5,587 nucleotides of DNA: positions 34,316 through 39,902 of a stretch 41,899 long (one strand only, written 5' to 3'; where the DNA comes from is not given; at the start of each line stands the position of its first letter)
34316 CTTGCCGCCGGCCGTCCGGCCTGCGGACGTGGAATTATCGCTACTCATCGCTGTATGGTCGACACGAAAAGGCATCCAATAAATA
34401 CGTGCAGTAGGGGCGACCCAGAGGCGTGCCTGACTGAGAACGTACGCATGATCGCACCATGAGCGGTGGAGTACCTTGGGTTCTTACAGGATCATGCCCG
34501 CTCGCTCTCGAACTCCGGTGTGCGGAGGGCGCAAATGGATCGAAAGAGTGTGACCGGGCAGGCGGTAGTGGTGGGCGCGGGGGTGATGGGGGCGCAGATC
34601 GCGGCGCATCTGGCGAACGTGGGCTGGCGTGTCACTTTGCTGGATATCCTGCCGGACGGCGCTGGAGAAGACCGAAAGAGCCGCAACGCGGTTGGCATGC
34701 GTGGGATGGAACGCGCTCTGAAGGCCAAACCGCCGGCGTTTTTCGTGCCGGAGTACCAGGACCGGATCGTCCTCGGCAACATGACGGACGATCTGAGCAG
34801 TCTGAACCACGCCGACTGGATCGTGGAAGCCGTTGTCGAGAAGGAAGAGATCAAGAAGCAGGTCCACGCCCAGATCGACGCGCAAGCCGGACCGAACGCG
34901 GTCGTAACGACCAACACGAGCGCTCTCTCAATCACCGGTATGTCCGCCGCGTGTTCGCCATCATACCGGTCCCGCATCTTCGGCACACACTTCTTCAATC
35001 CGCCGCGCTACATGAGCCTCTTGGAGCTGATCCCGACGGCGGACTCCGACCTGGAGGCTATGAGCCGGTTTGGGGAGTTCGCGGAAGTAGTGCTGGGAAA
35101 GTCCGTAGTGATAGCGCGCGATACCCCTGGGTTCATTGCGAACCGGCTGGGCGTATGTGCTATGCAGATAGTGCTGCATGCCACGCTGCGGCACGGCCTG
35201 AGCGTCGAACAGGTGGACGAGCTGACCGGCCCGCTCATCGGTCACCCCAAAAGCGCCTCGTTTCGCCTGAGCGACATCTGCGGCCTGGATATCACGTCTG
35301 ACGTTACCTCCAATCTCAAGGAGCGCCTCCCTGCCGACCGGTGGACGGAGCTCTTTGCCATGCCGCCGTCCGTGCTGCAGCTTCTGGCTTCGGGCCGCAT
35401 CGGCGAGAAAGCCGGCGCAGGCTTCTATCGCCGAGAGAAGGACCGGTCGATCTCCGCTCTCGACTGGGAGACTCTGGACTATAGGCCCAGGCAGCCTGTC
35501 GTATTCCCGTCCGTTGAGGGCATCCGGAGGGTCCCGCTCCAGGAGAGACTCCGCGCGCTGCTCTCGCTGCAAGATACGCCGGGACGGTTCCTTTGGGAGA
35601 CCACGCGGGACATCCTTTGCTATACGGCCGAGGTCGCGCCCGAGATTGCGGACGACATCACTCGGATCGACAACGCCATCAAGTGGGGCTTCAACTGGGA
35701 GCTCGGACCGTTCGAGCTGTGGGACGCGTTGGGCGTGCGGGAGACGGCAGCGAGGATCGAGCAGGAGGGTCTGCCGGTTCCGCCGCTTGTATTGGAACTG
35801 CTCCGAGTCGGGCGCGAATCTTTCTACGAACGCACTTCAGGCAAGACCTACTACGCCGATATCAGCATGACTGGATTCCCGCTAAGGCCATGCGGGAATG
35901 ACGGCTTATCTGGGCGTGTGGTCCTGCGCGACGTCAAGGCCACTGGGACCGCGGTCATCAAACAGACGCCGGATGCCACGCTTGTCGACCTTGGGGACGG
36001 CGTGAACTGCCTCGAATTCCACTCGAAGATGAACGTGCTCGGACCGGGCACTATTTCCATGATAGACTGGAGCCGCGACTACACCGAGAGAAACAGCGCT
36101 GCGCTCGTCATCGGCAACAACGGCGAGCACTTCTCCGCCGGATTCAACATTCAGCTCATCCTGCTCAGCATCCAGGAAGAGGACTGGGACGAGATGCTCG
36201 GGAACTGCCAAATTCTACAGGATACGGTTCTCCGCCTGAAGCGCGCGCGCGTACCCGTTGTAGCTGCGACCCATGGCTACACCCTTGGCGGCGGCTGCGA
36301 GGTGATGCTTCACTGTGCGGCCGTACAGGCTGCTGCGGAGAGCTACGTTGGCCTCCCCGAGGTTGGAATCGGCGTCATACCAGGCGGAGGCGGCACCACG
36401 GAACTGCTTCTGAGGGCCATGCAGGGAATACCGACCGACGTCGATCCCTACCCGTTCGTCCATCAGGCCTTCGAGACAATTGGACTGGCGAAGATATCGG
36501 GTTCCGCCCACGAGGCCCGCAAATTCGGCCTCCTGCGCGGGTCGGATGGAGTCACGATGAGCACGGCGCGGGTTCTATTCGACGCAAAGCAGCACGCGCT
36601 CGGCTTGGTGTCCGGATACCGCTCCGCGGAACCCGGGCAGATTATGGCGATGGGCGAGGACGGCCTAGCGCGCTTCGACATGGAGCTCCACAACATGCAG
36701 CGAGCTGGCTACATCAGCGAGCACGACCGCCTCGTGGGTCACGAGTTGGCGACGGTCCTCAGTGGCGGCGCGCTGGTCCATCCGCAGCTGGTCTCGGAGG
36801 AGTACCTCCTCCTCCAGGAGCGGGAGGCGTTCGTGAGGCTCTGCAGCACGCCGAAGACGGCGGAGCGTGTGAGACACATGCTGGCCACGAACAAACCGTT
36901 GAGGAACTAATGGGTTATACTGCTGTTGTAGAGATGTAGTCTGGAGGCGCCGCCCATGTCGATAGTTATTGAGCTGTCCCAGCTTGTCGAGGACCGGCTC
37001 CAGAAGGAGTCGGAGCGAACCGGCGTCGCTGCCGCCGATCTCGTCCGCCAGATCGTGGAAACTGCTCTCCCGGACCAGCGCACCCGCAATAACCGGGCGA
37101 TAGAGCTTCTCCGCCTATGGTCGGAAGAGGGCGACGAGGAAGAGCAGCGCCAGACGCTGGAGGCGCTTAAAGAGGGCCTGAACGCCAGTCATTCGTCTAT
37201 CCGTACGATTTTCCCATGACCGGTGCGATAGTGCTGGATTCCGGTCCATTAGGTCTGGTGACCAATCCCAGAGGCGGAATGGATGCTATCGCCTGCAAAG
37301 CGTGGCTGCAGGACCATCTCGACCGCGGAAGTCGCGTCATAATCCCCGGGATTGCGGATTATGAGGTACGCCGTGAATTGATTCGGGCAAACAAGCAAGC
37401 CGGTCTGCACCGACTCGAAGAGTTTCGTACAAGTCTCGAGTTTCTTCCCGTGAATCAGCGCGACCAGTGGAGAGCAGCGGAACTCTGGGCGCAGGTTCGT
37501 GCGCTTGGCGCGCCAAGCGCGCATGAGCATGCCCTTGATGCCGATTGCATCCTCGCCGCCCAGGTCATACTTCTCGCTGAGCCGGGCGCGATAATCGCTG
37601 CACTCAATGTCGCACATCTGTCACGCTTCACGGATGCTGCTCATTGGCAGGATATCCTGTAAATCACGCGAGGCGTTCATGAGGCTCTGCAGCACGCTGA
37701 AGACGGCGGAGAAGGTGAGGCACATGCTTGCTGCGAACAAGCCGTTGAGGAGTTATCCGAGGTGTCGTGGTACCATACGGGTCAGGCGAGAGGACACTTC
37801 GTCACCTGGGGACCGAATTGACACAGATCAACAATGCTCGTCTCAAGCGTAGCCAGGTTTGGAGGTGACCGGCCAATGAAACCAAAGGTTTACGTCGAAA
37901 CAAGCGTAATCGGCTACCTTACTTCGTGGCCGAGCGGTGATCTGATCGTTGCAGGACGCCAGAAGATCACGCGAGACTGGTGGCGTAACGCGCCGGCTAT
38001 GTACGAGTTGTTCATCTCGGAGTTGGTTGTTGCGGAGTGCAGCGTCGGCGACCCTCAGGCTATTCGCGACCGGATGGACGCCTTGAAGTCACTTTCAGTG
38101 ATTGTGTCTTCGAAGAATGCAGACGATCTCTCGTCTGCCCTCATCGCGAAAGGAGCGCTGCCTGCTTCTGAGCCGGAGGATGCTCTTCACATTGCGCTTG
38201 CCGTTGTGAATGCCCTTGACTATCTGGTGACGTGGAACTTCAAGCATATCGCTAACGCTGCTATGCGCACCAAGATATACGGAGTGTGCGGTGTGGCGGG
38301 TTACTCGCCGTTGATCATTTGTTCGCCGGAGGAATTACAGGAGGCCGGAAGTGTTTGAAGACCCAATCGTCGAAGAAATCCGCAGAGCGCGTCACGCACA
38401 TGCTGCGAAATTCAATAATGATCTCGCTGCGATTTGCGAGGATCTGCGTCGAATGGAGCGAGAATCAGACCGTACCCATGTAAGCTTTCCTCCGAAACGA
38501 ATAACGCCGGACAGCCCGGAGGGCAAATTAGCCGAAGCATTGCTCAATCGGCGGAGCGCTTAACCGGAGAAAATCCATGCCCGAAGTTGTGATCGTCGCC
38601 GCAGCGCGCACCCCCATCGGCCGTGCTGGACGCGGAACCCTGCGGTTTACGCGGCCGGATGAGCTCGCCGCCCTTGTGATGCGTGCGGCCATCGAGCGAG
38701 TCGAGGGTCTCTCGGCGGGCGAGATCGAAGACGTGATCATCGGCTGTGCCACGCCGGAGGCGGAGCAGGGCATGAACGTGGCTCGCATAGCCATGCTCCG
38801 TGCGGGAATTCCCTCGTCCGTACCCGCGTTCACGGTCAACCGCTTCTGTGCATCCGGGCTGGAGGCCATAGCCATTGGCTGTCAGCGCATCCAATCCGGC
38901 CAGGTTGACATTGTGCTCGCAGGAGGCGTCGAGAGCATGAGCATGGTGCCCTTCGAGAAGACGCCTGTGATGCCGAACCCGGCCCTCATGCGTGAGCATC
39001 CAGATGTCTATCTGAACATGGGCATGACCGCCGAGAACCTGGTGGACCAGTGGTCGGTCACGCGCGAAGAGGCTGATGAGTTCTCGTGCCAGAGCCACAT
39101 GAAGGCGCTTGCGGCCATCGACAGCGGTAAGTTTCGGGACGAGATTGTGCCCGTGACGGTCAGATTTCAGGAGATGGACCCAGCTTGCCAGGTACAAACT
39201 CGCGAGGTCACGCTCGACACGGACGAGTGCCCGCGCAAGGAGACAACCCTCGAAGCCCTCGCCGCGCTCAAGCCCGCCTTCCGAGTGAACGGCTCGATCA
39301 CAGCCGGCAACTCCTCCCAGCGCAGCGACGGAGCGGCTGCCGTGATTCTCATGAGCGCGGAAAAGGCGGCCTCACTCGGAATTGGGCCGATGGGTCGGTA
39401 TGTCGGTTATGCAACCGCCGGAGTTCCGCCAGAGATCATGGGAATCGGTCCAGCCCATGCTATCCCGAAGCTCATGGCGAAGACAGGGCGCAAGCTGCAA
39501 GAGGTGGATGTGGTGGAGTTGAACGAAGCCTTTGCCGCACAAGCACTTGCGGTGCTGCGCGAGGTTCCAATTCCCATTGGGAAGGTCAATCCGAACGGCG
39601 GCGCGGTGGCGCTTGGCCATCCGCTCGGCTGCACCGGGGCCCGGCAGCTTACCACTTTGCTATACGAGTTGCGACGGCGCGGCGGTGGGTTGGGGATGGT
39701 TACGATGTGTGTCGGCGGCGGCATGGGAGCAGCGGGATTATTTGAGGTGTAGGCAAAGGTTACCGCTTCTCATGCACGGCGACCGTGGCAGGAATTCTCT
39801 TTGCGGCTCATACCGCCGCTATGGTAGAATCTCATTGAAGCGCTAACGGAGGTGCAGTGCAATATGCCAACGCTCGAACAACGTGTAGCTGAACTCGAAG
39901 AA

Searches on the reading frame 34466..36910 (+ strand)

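Call 17: search_protein_families(library=pfam, proteins=[window:34466-36910:+], max_evalue=0.01)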
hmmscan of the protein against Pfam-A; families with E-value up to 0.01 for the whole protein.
window:34466-36910:+ (814 aa): 7 families
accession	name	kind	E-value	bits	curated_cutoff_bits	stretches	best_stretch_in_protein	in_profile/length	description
PF02737.24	3HCDH_N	-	4.8e-41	141.1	22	1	33-219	2-179/180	3-hydroxyacyl-CoA dehydrogenase, NAD binding domain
PF00725.27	3HCDH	-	6.7e-17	62.2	22.1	1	222-322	1-96/97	3-hydroxyacyl-CoA dehydrogenase, C-terminal domain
PF00378.25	ECH_1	-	1.2e-11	44.8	27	1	541-647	38-140/251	Enoyl-CoA hydratase/isomerase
PF16113.10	ECH_2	-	3.2e-11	43.8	27.2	1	520-645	10-137/335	Enoyl-CoA hydratase/isomerase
PF01266.30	DAO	-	6e-06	26.4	27.9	1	33-65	2-34/353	FAD dependent oxidoreductase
PF07992.20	Pyr_redox_2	-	0.00061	19.7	26.1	1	25-64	142-176/291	Pyridine nucleotide-disulphide oxidoreductase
PF00070.33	Pyr_redox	-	0.008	17.1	22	0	33-63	2-32/82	Pyridine nucleotide-disulphide oxidoreductase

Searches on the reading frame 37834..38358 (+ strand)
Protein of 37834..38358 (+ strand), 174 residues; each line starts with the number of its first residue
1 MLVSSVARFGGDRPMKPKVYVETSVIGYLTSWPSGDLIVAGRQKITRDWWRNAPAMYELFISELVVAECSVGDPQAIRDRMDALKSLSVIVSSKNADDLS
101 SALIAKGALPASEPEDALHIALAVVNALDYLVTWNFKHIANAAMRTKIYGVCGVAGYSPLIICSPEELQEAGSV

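Call 17: search_protein_families(library=pfam, proteins=[window:37834-38358:+], max_evalue=0.01)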
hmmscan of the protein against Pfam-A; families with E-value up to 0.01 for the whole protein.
window:37834-38358:+ (174 aa): 1 family
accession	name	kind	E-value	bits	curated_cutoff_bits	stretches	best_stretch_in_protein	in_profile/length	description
PF01850.27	PIN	-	0.0081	17.2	23.6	0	44-133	19-109/120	PIN domain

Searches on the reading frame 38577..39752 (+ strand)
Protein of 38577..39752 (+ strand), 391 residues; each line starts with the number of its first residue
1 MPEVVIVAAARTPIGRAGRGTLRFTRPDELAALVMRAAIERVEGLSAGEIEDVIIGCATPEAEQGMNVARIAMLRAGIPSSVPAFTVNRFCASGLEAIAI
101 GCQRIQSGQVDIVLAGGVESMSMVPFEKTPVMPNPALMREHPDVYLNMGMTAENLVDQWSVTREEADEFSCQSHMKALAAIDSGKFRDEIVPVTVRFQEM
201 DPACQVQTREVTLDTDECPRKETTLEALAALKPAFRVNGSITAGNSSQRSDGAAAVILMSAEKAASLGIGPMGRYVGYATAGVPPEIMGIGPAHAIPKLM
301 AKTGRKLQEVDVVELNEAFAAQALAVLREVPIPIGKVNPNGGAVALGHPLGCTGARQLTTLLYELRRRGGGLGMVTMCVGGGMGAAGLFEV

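Call 17: search_protein_families(library=pfam, proteins=[window:38577-39752:+], max_evalue=0.01)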
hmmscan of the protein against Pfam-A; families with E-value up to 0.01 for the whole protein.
window:38577-39752:+ (391 aa): 4 families
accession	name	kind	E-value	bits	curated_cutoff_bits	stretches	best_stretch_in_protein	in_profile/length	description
PF00108.29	Thiolase_N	-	7.2e-75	252.2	26.4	1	4-261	1-259/260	Thiolase, N-terminal domain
PF02803.24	Thiolase_C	-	1.1e-45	154.6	27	1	271-390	3-122/123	Thiolase, C-terminal domain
PF00109.32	ketoacyl-synt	-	1.3e-08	35.2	20.8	1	81-121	164-204/252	Beta-ketoacyl synthase, N-terminal domain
PF08545.16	ACP_syn_III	-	0.0047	17.2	24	0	86-123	2-39/80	3-Oxoacyl-[acyl-carrier-protein (ACP)] synthase III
